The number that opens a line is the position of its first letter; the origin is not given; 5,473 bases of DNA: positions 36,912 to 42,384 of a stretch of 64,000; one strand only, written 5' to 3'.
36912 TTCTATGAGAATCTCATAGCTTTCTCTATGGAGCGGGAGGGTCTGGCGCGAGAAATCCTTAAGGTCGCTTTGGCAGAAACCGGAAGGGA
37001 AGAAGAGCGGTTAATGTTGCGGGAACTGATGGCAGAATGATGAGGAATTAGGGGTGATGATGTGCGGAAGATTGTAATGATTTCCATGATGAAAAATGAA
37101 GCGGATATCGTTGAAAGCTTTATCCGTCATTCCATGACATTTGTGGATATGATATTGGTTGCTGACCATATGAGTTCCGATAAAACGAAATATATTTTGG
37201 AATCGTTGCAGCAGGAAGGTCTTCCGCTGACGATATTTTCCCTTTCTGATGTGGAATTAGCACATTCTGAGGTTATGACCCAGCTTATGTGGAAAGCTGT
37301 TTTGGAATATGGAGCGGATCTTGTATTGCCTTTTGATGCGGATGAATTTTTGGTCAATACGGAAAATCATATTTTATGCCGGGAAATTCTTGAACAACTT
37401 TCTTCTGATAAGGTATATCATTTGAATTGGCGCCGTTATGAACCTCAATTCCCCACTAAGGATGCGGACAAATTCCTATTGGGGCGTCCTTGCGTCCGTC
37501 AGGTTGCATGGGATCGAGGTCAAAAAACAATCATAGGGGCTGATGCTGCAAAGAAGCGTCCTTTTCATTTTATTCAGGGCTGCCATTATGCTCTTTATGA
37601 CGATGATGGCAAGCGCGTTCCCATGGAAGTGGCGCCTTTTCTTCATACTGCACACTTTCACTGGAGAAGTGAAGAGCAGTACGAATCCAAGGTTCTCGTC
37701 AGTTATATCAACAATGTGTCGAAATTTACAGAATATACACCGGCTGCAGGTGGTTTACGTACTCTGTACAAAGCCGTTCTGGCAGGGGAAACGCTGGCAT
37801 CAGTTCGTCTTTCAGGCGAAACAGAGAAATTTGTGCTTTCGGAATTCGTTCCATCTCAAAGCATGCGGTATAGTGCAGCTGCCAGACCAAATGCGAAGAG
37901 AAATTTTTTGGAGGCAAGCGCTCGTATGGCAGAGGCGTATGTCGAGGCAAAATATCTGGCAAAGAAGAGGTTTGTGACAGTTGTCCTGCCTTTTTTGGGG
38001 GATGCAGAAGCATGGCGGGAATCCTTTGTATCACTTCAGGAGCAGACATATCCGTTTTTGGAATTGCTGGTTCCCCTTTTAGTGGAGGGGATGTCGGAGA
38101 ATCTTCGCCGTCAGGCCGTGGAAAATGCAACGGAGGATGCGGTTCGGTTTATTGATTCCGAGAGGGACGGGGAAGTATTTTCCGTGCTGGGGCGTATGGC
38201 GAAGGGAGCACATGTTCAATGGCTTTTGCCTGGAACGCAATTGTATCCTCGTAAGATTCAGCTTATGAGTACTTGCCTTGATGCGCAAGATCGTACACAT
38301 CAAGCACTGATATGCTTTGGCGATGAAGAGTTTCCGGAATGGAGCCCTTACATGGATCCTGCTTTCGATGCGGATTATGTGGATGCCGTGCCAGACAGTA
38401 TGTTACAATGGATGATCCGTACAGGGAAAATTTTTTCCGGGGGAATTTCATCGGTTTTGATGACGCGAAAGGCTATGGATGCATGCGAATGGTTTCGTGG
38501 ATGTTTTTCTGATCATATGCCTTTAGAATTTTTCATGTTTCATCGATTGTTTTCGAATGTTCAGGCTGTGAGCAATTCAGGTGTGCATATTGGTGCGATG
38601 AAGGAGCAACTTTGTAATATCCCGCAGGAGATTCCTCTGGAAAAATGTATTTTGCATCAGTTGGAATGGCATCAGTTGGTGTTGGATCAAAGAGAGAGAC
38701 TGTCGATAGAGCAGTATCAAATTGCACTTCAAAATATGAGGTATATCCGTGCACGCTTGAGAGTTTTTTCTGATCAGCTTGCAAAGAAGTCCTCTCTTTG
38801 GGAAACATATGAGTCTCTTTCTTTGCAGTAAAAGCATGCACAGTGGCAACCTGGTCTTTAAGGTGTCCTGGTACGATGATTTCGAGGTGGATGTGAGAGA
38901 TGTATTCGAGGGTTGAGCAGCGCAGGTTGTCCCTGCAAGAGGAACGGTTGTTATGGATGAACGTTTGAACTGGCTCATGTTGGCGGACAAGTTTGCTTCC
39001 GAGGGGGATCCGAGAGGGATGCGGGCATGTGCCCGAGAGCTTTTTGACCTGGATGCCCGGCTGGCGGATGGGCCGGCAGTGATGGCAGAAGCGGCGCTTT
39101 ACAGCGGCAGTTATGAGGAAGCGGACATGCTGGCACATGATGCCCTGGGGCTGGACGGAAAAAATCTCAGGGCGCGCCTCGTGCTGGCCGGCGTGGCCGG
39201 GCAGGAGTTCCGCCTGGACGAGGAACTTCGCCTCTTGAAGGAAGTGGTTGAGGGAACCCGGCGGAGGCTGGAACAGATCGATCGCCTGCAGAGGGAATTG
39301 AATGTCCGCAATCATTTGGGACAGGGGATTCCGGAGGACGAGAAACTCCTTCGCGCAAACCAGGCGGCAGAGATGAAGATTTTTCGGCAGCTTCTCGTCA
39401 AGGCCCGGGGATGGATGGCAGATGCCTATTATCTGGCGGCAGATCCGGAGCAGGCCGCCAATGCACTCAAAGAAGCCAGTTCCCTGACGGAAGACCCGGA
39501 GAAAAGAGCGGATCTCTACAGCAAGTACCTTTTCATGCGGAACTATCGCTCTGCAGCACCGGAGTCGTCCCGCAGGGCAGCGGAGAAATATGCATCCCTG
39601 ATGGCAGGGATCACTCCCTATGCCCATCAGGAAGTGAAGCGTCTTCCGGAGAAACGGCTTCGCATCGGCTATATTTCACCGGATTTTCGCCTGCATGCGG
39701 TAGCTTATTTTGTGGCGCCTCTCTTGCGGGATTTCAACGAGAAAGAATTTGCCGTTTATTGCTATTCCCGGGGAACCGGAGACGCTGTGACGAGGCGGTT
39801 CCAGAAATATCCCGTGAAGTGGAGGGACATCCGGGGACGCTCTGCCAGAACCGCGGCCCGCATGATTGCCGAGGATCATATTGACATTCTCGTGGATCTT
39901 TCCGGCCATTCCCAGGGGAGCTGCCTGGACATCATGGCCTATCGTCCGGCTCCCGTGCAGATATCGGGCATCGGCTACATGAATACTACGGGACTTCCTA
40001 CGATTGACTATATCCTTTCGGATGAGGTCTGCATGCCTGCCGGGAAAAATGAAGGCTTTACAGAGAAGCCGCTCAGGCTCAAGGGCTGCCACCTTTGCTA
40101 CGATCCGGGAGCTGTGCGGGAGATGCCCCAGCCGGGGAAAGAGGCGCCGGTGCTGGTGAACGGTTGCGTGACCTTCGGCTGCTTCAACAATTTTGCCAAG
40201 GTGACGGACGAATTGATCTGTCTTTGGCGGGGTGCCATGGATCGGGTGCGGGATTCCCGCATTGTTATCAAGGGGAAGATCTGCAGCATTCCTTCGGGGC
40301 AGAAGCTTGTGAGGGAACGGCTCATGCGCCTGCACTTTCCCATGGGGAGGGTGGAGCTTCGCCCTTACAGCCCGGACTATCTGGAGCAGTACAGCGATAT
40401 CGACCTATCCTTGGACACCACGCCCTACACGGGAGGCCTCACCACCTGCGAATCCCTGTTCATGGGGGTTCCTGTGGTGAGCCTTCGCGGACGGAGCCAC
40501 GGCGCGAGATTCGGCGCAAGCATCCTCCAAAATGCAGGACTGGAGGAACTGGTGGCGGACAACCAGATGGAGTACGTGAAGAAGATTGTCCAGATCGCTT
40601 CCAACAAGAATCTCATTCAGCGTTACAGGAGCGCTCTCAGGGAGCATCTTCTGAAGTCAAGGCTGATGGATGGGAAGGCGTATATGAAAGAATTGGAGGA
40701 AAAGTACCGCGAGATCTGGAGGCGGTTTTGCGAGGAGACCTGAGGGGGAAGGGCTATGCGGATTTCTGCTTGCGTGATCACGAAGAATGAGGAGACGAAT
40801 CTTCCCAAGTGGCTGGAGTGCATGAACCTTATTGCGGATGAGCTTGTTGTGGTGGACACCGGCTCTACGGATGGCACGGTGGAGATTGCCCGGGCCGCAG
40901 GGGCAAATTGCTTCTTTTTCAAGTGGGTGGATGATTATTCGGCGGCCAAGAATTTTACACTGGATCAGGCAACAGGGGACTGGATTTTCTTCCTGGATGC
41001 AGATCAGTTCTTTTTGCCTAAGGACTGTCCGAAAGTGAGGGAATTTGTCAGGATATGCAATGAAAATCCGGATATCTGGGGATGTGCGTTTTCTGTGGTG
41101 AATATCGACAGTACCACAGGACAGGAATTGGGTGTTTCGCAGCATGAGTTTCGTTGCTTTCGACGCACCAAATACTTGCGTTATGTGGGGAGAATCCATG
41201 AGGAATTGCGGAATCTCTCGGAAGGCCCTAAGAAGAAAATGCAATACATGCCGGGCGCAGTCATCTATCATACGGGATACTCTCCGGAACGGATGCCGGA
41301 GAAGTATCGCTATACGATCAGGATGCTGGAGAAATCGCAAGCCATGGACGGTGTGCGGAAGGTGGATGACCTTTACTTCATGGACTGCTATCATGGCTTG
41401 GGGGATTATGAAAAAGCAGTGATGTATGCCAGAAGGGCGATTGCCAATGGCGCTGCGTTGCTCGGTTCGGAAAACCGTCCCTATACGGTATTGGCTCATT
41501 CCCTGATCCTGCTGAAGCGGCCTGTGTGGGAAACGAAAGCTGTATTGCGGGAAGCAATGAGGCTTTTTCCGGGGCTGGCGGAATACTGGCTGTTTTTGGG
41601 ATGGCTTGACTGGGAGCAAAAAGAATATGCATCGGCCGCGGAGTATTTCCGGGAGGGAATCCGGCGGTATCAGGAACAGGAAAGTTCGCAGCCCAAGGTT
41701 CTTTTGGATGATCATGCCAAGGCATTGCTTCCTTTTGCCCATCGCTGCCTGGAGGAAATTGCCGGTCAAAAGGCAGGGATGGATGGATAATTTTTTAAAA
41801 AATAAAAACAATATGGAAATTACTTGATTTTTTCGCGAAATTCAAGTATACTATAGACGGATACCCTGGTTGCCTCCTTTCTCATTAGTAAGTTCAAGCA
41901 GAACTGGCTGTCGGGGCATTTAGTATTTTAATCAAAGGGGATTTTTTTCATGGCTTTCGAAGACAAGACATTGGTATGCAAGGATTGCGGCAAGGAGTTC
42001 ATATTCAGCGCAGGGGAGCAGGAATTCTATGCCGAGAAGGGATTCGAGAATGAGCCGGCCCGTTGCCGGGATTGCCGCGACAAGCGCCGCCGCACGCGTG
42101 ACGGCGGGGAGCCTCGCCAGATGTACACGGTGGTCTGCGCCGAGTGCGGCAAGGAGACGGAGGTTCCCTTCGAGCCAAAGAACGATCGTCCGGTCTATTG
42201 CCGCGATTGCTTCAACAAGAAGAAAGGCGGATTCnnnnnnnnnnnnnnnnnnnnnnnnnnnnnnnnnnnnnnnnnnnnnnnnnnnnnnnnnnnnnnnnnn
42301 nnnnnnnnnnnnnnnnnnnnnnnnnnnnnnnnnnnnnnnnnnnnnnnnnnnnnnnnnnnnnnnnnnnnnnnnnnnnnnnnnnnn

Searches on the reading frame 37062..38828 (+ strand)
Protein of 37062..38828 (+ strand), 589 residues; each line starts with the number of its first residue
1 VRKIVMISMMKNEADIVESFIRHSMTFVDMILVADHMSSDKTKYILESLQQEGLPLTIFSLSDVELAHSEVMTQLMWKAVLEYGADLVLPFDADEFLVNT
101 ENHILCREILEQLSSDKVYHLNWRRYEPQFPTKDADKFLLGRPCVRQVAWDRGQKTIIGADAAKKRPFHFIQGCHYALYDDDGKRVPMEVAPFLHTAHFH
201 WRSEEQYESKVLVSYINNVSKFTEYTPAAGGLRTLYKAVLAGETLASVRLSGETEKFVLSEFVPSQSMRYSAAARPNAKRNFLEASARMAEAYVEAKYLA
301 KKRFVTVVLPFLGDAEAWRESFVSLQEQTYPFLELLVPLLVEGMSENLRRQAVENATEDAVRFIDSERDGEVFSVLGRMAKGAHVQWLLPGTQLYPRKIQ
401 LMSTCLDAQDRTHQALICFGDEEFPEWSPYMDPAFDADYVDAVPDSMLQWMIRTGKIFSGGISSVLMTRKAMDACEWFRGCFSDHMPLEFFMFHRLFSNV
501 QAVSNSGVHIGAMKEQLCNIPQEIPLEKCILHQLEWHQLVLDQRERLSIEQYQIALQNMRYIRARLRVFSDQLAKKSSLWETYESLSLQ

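Call 10: search_protein_families(library=pfam, proteins=[window:37062-38828:+], max_evalue=0.0001)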
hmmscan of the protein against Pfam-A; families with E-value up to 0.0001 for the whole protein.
window:37062-38828:+ (589 aa): 1 family
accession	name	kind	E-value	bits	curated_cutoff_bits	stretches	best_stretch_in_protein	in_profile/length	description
PF13704.12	Glyco_tranf_2_4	-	4.3e-11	43.6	27.5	1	11-101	1-88/98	Glycosyl transferase family 2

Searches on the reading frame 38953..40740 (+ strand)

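Call 10: search_protein_families(library=pfam, proteins=[window:38953-40740:+], max_evalue=0.0001)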
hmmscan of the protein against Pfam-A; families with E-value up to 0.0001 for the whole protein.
window:38953-40740:+ (596 aa): 1 family
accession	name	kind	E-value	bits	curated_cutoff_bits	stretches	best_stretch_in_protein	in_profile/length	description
PF13844.12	Glyco_transf_41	-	1.5e-38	132.8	25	2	220-372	65-220/543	Glycosyl transferase family 41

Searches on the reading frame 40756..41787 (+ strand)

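Call 12: search_protein_families(library=pfam, proteins=[window:40756-41787:+], max_evalue=0.0001)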
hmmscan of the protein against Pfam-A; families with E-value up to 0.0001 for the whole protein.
window:40756-41787:+ (344 aa): 4 families
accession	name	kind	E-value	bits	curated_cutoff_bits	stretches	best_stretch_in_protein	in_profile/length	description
PF00535.33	Glycos_transf_2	-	1.5e-18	67.7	23.3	1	4-116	1-119/168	Glycosyl transferase family 2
PF13704.12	Glyco_tranf_2_4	-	5.1e-11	43.4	27.5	1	10-96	1-96/98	Glycosyl transferase family 2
PF13424.12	TPR_12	-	1.4e-06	28.8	30.1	0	272-307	42-77/77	Tetratricopeptide repeat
PF13181.12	TPR_8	-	2.9e-06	27.4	25.7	0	275-305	1-31/34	Tetratricopeptide repeat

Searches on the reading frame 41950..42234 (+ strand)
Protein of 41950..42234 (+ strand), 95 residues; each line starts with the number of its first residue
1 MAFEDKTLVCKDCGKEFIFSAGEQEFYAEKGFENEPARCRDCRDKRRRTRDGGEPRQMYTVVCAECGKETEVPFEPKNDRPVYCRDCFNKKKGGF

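Call 12: search_protein_families(library=pfam, proteins=[window:41950-42234:+], max_evalue=0.0001)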
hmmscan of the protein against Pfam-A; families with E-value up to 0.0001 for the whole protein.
window:41950-42234:+ (95 aa): 2 families
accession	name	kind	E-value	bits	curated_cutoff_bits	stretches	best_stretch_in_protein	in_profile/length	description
PF13451.12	zf_Tbcl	-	8.7e-26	90.1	24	1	4-50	1-47/48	Probable treble clef domain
PF23477.1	zf_Tbcl_2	-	3.4e-22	78.3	27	1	56-92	1-37/37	Probable treble clef zinc finger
